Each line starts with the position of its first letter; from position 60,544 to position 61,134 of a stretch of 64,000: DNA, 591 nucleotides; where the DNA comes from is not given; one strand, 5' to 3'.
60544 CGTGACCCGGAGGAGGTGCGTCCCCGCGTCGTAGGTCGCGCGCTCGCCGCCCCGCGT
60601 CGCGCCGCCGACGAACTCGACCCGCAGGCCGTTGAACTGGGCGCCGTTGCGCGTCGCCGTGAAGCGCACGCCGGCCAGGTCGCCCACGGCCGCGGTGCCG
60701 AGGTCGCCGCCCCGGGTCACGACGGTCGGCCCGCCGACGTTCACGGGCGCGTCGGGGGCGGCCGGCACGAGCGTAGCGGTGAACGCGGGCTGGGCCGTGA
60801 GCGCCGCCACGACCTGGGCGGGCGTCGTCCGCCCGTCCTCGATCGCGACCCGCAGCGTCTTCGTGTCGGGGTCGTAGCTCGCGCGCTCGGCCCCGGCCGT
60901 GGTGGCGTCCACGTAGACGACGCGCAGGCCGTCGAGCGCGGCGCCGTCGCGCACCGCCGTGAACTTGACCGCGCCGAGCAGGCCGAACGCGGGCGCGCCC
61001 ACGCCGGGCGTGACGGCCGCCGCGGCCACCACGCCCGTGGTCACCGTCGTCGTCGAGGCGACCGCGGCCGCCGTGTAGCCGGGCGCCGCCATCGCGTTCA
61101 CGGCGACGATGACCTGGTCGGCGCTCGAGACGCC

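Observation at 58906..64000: Unrecognised ~100-aa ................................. repeat, at least 16 tandem copies plus isolated copies inserted elsewhere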

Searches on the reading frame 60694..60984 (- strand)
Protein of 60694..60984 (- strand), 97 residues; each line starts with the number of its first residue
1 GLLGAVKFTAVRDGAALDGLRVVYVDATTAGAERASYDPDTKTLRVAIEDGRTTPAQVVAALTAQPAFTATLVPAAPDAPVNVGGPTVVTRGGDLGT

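Call 10: search_solved_structures(query=A1, max_evalue=10, show_alignments=2)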
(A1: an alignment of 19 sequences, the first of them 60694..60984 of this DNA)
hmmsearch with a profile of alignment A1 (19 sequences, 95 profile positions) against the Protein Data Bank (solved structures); distinct sequences matched with E-value up to 10: 7.
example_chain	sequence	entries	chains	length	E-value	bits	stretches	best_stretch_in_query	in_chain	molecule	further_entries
1ciw_A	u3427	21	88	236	0.41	14.2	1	29-66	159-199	PROTEIN (PEANUT LECTIN) | LECTIN | Galactose-binding lectin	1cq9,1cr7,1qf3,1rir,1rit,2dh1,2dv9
1bzw_A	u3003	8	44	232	0.41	14.2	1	29-66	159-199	PROTEIN (PEANUT LECTIN) | Galactose-binding lectin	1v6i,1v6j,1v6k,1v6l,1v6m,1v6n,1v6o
9cds_C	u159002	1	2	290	0.94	13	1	21-53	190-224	Outer surface protein A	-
8osy_A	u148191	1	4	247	1.2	12.7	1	38-79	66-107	Dihydrolipoyllysine-residue acetyltransferase component of pyruvate dehydrogenase complex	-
4n72_A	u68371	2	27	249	1.2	12.7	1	38-79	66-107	Pyruvate dehydrogenase (Dihydrolipoyltransacetylase component) | Dihydrolipoyllysine-residue acetyltransferase component of pyruvate dehydrogenase complex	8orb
9iyc_A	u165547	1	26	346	4.3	10.9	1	42-82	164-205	Flagellar P-ring protein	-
7bgl_a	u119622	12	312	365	4.9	10.7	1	42-82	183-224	Flagellar P-ring protein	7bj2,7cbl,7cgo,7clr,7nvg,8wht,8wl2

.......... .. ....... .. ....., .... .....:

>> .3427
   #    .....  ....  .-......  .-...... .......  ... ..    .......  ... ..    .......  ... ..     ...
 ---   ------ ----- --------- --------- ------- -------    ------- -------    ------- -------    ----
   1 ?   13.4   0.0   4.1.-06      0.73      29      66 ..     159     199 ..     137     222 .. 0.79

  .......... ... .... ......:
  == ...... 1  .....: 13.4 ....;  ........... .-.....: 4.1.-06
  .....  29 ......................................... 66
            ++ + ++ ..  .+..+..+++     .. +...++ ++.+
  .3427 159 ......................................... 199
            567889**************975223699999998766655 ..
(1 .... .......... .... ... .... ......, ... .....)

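Call 13: find_homologous_proteins(query=A1, max_evalue=0.001)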
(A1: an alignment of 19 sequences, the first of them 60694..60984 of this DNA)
Query A1 (19 sequences): 6915 candidates shared short words with the query, none scored E <= 0.001.

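Call 17: search_protein_families(library=pfam, alignment_id=A1, max_evalue=10)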
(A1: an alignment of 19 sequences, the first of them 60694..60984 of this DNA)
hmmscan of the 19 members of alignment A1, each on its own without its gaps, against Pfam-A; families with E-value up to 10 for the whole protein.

A. member 1, window:60694-60984:- (97 aa): 1 family
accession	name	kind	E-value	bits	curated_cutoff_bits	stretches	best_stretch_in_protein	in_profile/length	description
PF13619.11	KTSC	-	0.26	11.5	25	1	34-53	7-26/58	KTSC domain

B. families by the number of members that match (of 19 scanned): 13 families
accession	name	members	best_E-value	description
PF02863.23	Arg_repressor_C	1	0.0028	Arginine repressor, C-terminal domain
PF10049.14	DUF2283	1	0.019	Protein of unknown function (DUF2283)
PF02983.19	Pro_Al_protease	1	0.068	Alpha-lytic protease prodomain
PF07196.18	Flagellin_IN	1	0.069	Flagellin hook IN motif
PF06863.17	DUF1254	1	0.071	Protein of unknown function (DUF1254)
PF00403.32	HMA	1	0.073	Heavy-metal-associated domain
PF15322.11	PMSI1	1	0.082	Protein missing in infertile sperm 1, putative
PF23229.2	DUF7067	1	0.09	Alpha-glucan water dikinase, DUF7067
PF13524.12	Glyco_trans_1_2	1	0.096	Glycosyl transferase-like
PF22312.2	SgrA_ig-like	1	0.14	SgrA, immunoglobulin-like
PF10387.14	DUF2442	1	0.17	Protein of unknown function (DUF2442)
PF18483.9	Lectin_L-type_dom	1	0.18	Legume lectin beta-barrel domain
PF13619.11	KTSC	1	0.26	KTSC domain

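Call 18: predict_structure(alignment_id=A1)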
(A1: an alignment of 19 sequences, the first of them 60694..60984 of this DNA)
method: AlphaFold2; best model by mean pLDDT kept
length: 97 residues; sequences in the alignment: 19
mean_pLDDT: 79.5   pTM: 0.71
mean pLDDT of the five models: 79.5, 79.5, 78.6, 77.3, 72.0
residues with pLDDT >= 90: 24; 70-90: 52; 50-70: 21; < 50: 0
segments of 3 or more residues with pLDDT < 50: none
pLDDT, mean of each block of 10 residues (from residue 1): 68 73 89 92 91 89 86 74 71 57
secondary structure, 60 per line:
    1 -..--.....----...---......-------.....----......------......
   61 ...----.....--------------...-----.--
elements in order: E6-10 E21-26 E34-38 E43-48 H55-63 E68-72 E87-89

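Call 21: fold_search(model_id=the predicted structure, library=pdb)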
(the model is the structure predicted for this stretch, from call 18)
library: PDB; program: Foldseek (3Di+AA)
matches with E <= 10: 72; with E <= 0.001: 0
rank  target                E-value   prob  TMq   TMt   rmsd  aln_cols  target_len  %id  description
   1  6cz6_D                3.8e-01  0.28  0.28  0.10   4.1        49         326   33  Mycobacterium tuberculosis transcriptional regulator (released 2019-04-17)
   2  6cz6_C                5.0e-01  0.25  0.28  0.10   4.1        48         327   33  Mycobacterium tuberculosis transcriptional regulator (released 2019-04-17)
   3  6cz6_A                7.3e-01  0.20  0.28  0.10   4.1        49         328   33  Mycobacterium tuberculosis transcriptional regulator (released 2019-04-17)
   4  6cyj_A                7.3e-01  0.20  0.28  0.10   4.0        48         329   33  Mycobacterium tuberculosis transcriptional regulator (released 2019-04-17)
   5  6cyy_A                7.3e-01  0.20  0.27  0.09   4.0        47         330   34  Mycobacterium tuberculosis transcriptional regulator (released 2019-04-17)
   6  3dte                  1.4e+00  0.12  0.28  0.13   4.4        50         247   18  Crystal structure of the IRRE protein, a central regulator of DNA damage repair in deinococcaceae (released 2009-02-10)
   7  6d2s                  2.3e+00  0.15  0.20  0.08   3.7        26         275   50  Mycobacterium tuberculosis transcriptional regulator (released 2019-04-17)
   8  8sln_A                3.7e+00  0.14  0.31  0.13   2.6        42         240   17  Crystal structure of Deinococcus geothermalis PprI complexed with ssDNA (released 2024-03-13)
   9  2v5o                  4.2e+00  0.03  0.21  0.06   7.0        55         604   16  STRUCTURE OF HUMAN IGF2R DOMAINS 11-14 (released 2007-12-11)
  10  8r5g_N                4.5e+00  0.04  0.37  0.09  10.1       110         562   10  Neck-tail junction of phage 812 virion (C6) (released 2024-11-27)
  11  7xn7_v                4.5e+00  0.01  0.16  0.05  17.5        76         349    9  RNA polymerase II elongation complex containing Spt4/5, Elf1, Spt6, Spn1 and Paf1C (released 2022-09-07)
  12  6lji_A                4.8e+00  0.08  0.21  0.36   9.7        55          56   18  X-ray structure of synthetic GB1 domain with mutations K10(DVA), T11V (released 2020-08-12)
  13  8k43_B3               4.8e+00  0.02  0.23  0.04   8.3        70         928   17  In situ structure of RNA-dependent RNA polymerase in full BAV particles (released 2024-03-27)
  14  1mi0_A                5.1e+00  0.09  0.24  0.36   4.6        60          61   17  Crystal Structure of the redesigned protein G variant NuG2 (released 2002-09-18)
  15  2zw1                  5.1e+00  0.08  0.22  0.36   9.8        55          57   20  Crystal structure of a Streptococcal protein G B1 mutant (released 2009-03-03)
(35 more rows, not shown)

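Call 23: search_protein_representatives(alignment_id=A1)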
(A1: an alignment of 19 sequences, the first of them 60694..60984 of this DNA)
Query: 19 sequences, 95 profile positions. Proteins with E-value up to 0.001 (for the whole library): 897; up to 1e-10: 376; up to 1e-30: 67. The best 150 are listed.
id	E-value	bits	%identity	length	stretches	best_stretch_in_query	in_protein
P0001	0.0e+00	1009.4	-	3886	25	1-82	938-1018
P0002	8.7e-275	904.2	-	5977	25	1-85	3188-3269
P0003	3.5e-259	854.2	-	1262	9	1-94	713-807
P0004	6.2e-211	699.6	-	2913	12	2-76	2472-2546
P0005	1.9e-180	601.8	-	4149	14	1-92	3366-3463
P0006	6.6e-156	523.2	-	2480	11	1-92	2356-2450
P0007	5.6e-124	420.9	-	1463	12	1-75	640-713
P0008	1.6e-91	316.8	-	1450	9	1-93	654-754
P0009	3.8e-75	264.3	-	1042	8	1-91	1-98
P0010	1.1e-72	256.5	-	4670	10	3-91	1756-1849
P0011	2.3e-70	249.0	-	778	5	1-92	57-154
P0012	4.9e-67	238.3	-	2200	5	2-92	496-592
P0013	4.1e-66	235.4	-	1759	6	1-79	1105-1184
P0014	1.0e-64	230.9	-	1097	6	3-93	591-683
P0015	1.6e-64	230.3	-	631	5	1-78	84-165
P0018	4.1e-53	193.7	-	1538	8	3-91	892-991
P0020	2.0e-50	185.1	-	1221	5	1-92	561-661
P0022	2.2e-48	178.6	-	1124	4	1-81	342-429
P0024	4.0e-45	168.1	-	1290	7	1-92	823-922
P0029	1.0e-40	154.0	-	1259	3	2-77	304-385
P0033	8.9e-39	147.8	-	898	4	3-93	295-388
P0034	1.7e-38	146.9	-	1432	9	4-93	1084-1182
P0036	5.9e-38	145.1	-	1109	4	3-85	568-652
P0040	1.2e-36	141.0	-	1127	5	4-92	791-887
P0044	2.1e-35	136.9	-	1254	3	3-75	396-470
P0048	2.3e-34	133.6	-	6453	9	1-77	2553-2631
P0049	6.0e-34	132.3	-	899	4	3-93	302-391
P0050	1.3e-33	131.2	-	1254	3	2-66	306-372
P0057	2.8e-32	126.9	-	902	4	4-91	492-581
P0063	9.3e-32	125.3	-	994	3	1-93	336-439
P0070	3.1e-30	120.4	-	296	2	1-77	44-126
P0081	2.7e-28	114.2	-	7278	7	1-79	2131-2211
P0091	9.0e-27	109.3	-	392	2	6-72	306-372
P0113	5.0e-24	100.5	-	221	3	2-92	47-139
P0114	5.8e-24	100.3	-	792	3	2-92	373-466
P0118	8.4e-24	99.8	-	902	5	4-90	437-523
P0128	4.3e-23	97.5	-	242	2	3-93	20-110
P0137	7.8e-22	93.4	-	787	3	3-93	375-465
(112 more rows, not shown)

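Call 24: search_protein_families(library=pfam, proteins=[P0003, P0029, P0036, P0040, P0050, P0063, P0070, P0113, P0128, P0091], max_evalue=0.001)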
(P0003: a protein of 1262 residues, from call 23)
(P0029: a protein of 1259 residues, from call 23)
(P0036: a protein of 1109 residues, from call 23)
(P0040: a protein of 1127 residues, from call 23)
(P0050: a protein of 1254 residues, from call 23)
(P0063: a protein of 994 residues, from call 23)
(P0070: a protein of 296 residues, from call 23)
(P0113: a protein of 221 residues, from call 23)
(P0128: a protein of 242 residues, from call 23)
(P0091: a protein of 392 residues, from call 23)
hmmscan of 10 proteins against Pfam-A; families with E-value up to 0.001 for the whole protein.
P0003 (1262 aa): 1 family
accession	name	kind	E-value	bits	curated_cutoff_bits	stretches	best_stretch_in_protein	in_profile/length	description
PF13619.11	KTSC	-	8e-06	25.9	25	0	235-254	7-26/58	KTSC domain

P0029 (1259 aa): 2 families
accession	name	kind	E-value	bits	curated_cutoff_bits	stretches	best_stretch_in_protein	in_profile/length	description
PF07195.17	FliD_C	-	7.4e-35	120.9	25.4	1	1027-1238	11-235/236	Flagellar hook-associated protein 2 C-terminus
PF02465.23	FliD_N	-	5.9e-12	46.5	24.8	1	12-108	1-97/97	Flagellar hook-associated protein 2 N-terminus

P0036 (1109 aa): 2 families
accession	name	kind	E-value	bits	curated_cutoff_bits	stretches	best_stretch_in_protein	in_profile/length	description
PF00669.25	Flagellin_N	-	3.2e-11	43.9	26.6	1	13-148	2-138/139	Bacterial flagellin N-terminal helical region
PF00700.27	Flagellin_C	-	2.8e-06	28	23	1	1028-1109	3-86/86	Bacterial flagellin C-terminal helical region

P0040 (1127 aa): 2 families
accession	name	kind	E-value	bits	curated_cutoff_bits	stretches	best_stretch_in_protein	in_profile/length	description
PF00669.25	Flagellin_N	-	1.2e-16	61.5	26.6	1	13-149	2-139/139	Bacterial flagellin N-terminal helical region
PF00700.27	Flagellin_C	-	1.2e-05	25.9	23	1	1046-1127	3-86/86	Bacterial flagellin C-terminal helical region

P0050 (1254 aa): 2 families
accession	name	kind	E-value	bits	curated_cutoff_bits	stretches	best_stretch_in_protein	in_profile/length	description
PF07195.17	FliD_C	-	1.4e-34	120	25.4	1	1010-1234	1-235/236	Flagellar hook-associated protein 2 C-terminus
PF02465.23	FliD_N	-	3.1e-15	57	24.8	1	12-109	1-97/97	Flagellar hook-associated protein 2 N-terminus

P0063 (994 aa): 2 families
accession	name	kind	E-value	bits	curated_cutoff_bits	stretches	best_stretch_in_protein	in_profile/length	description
PF00669.25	Flagellin_N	-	9.5e-11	42.3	26.6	1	16-149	5-139/139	Bacterial flagellin N-terminal helical region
PF00700.27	Flagellin_C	-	0.00082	20.1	23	1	912-994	2-86/86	Bacterial flagellin C-terminal helical region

P0070 (296 aa): 0 families

P0113 (221 aa): 0 families

P0128 (242 aa): 0 families

P0091 (392 aa): 0 families

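Call 26: list_cluster_members(proteins=[P0001, P0002, P0003, P0005, P0029, P0036, P0040, P0048, P0081, P0113])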
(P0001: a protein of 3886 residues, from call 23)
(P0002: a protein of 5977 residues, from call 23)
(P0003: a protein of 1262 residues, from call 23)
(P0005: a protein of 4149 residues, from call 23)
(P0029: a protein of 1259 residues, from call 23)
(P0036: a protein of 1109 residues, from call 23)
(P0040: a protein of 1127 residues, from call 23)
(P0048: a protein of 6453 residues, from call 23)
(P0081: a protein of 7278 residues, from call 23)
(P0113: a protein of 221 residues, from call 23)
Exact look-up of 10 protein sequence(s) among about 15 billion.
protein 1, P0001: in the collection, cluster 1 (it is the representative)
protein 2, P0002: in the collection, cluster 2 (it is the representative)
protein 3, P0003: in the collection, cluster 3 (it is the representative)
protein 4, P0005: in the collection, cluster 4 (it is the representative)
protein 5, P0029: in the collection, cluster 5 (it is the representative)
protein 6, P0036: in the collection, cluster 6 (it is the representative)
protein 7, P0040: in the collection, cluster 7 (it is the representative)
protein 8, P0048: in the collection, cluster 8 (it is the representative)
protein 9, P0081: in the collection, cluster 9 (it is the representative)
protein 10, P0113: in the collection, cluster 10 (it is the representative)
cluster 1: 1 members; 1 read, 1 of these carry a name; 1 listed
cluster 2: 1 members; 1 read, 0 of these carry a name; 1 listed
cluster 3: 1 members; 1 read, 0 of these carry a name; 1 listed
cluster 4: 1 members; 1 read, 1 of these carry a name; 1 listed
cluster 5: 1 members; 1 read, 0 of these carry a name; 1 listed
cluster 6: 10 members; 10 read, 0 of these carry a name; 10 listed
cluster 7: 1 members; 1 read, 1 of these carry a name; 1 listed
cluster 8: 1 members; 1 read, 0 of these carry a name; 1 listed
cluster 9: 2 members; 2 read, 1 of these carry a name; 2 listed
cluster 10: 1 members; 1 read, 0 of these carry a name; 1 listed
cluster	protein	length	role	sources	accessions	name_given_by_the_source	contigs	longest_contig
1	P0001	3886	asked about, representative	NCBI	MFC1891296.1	beta strand repeat-containing protein, partial [Thermodesulfobacteriota bacterium]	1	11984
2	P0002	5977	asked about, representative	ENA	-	-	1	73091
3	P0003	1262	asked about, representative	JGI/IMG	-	-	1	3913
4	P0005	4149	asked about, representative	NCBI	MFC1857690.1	beta strand repeat-containing protein, partial [Thermodesulfobacteriota bacterium]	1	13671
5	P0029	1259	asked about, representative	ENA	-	-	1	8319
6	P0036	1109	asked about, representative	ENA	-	-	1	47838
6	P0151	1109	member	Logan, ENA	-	-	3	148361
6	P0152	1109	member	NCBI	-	-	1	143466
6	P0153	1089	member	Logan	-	-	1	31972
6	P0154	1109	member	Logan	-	-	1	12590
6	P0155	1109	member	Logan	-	-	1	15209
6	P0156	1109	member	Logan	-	-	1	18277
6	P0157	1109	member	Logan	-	-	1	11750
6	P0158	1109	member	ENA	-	-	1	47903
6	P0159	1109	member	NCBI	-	-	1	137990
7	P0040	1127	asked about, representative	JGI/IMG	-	flagellin-like hook-associated protein FlgL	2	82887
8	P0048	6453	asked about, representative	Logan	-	-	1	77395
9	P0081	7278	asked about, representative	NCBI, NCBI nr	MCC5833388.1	MAG: hypothetical protein JJU20_01530 [Opitutales bacterium] | hypothetical protein [Opitutales bacterium]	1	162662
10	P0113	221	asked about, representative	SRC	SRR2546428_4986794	-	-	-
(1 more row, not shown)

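Call 29: search_protein_families(library=pfam, proteins=[P0014, P0033, P0049, P0044, P0057, P0114, P0137, P0118, P0022], max_evalue=5)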
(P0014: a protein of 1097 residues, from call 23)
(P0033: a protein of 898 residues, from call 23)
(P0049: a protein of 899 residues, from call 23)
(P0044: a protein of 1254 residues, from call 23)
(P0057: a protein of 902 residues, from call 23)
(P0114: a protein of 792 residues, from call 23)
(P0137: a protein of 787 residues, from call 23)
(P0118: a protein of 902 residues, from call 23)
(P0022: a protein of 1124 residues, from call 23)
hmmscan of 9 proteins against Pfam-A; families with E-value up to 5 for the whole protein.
P0014 (1097 aa): 6 families
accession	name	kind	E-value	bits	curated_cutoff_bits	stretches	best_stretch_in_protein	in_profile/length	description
PF00669.25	Flagellin_N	-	2.9e-27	95.8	26.6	1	4-141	1-137/139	Bacterial flagellin N-terminal helical region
PF00700.27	Flagellin_C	-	3e-17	63.2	23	1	1010-1095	2-86/86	Bacterial flagellin C-terminal helical region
PF07196.18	Flagellin_IN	-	3.8e-07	30.6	22.7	3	835-873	16-53/55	Flagellin hook IN motif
PF24081.1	PH_SLA1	-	0.012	16.4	27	1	255-287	57-89/91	SLA1-like, PH domain-like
PF13457.12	GW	-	0.2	12.8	21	1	403-449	22-66/76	GW (Gly-Tryp) dipeptide domain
PF21403.4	OTU1_UBXL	-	0.28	12.3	22.7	0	720-745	7-32/49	OTU1, UBXL domain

P0033 (898 aa): 5 families
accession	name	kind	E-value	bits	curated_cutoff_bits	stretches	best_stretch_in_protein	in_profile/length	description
PF00669.25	Flagellin_N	-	2.7e-28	99.2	26.6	1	4-141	1-137/139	Bacterial flagellin N-terminal helical region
PF00700.27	Flagellin_C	-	7.6e-20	71.5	23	1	812-897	2-86/86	Bacterial flagellin C-terminal helical region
PF07196.18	Flagellin_IN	-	5.3e-07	30.2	22.7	2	628-672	6-53/55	Flagellin hook IN motif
PF07660.19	STN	-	0.0014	18.9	28.4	1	646-671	25-50/52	Secretin and TonB N terminus short domain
PF21166.2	LSM12_LSM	-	0.033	14.3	29.5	1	499-535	9-45/60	LSM12, LSM domain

P0049 (899 aa): 2 families
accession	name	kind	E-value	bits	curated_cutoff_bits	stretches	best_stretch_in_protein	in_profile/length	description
PF00669.25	Flagellin_N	-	2.3e-23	83.2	26.6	1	4-141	1-137/139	Bacterial flagellin N-terminal helical region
PF00700.27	Flagellin_C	-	1.2e-19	70.8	23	1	812-896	3-86/86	Bacterial flagellin C-terminal helical region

P0044 (1254 aa): 3 families
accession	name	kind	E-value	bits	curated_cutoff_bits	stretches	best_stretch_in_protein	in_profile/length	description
PF07195.17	FliD_C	-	2.2e-35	122.6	25.4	1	1021-1233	10-235/236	Flagellar hook-associated protein 2 C-terminus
PF02465.23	FliD_N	-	2.8e-14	54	24.8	1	12-108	1-97/97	Flagellar hook-associated protein 2 N-terminus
PF07196.18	Flagellin_IN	-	7e-10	39.4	22.7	3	932-977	12-53/55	Flagellin hook IN motif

P0057 (902 aa): 5 families
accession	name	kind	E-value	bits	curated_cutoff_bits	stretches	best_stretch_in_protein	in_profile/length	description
PF00669.25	Flagellin_N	-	1.4e-25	90.4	26.6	1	4-141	1-137/139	Bacterial flagellin N-terminal helical region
PF00700.27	Flagellin_C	-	2e-21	76.6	23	1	817-901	3-86/86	Bacterial flagellin C-terminal helical region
PF07196.18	Flagellin_IN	-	4.6e-07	30.4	22.7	2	630-679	1-53/55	Flagellin hook IN motif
PF20552.4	HTH_62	-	0.13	12.7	27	1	409-434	25-50/72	Recombinase-like helix-turn-helix domain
PF13648.12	Lipocalin_4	-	4.7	8.6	22.4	1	506-548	36-81/89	Lipocalin-like domain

P0114 (792 aa): 3 families
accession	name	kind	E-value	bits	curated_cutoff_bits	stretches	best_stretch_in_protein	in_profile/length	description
PF00669.25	Flagellin_N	-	6.7e-29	101.2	26.6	1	4-141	1-137/139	Bacterial flagellin N-terminal helical region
PF00700.27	Flagellin_C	-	5.5e-22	78.3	23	1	707-791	3-86/86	Bacterial flagellin C-terminal helical region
PF07196.18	Flagellin_IN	-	8.8e-09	35.9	22.7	2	514-568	1-54/55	Flagellin hook IN motif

P0137 (787 aa): 3 families
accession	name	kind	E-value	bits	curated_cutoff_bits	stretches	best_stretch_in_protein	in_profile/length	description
PF00669.25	Flagellin_N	-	1.7e-25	90.1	26.6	1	4-141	1-137/139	Bacterial flagellin N-terminal helical region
PF00700.27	Flagellin_C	-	2e-17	63.8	23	1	700-784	3-86/86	Bacterial flagellin C-terminal helical region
PF07196.18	Flagellin_IN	-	4.5e-06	27.2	22.7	1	524-564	14-55/55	Flagellin hook IN motif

P0118 (902 aa): 8 families
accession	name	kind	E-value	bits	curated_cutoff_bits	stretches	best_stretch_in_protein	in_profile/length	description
PF00669.25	Flagellin_N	-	9.6e-27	94.2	26.6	1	4-141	1-137/139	Bacterial flagellin N-terminal helical region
PF00700.27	Flagellin_C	-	8.1e-17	61.8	23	1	814-899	2-86/86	Bacterial flagellin C-terminal helical region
PF00403.32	HMA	-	0.00035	21.3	24.8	1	462-499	23-60/62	Heavy-metal-associated domain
PF07196.18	Flagellin_IN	-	0.0022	18.6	22.7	2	646-672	19-45/55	Flagellin hook IN motif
PF13619.11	KTSC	-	0.0047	17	25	1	243-261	7-25/58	KTSC domain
PF16665.10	NCOA_u2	-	0.11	13.3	33.6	1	549-587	43-81/119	Unstructured region on nuclear receptor coactivator protein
PF20669.3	Exo70_N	-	1.3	9.8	23.9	0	842-885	37-73/83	Exocyst complex component Exo70 N-terminal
PF16841.11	CBM60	-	4.4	8.3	28.2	0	204-260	4-58/91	Ca-dependent carbohydrate-binding module xylan-binding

P0022 (1124 aa): 4 families
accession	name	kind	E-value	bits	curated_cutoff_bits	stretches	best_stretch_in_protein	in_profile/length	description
PF00669.25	Flagellin_N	-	3.6e-08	34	26.6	1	14-148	4-139/139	Bacterial flagellin N-terminal helical region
PF00700.27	Flagellin_C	-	2e-06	28.5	23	1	1042-1124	2-86/86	Bacterial flagellin C-terminal helical region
PF07196.18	Flagellin_IN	-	0.00065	20.3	22.7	2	462-503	2-47/55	Flagellin hook IN motif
PF21403.4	OTU1_UBXL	-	0.025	15.6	22.7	1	464-493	5-34/49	OTU1, UBXL domain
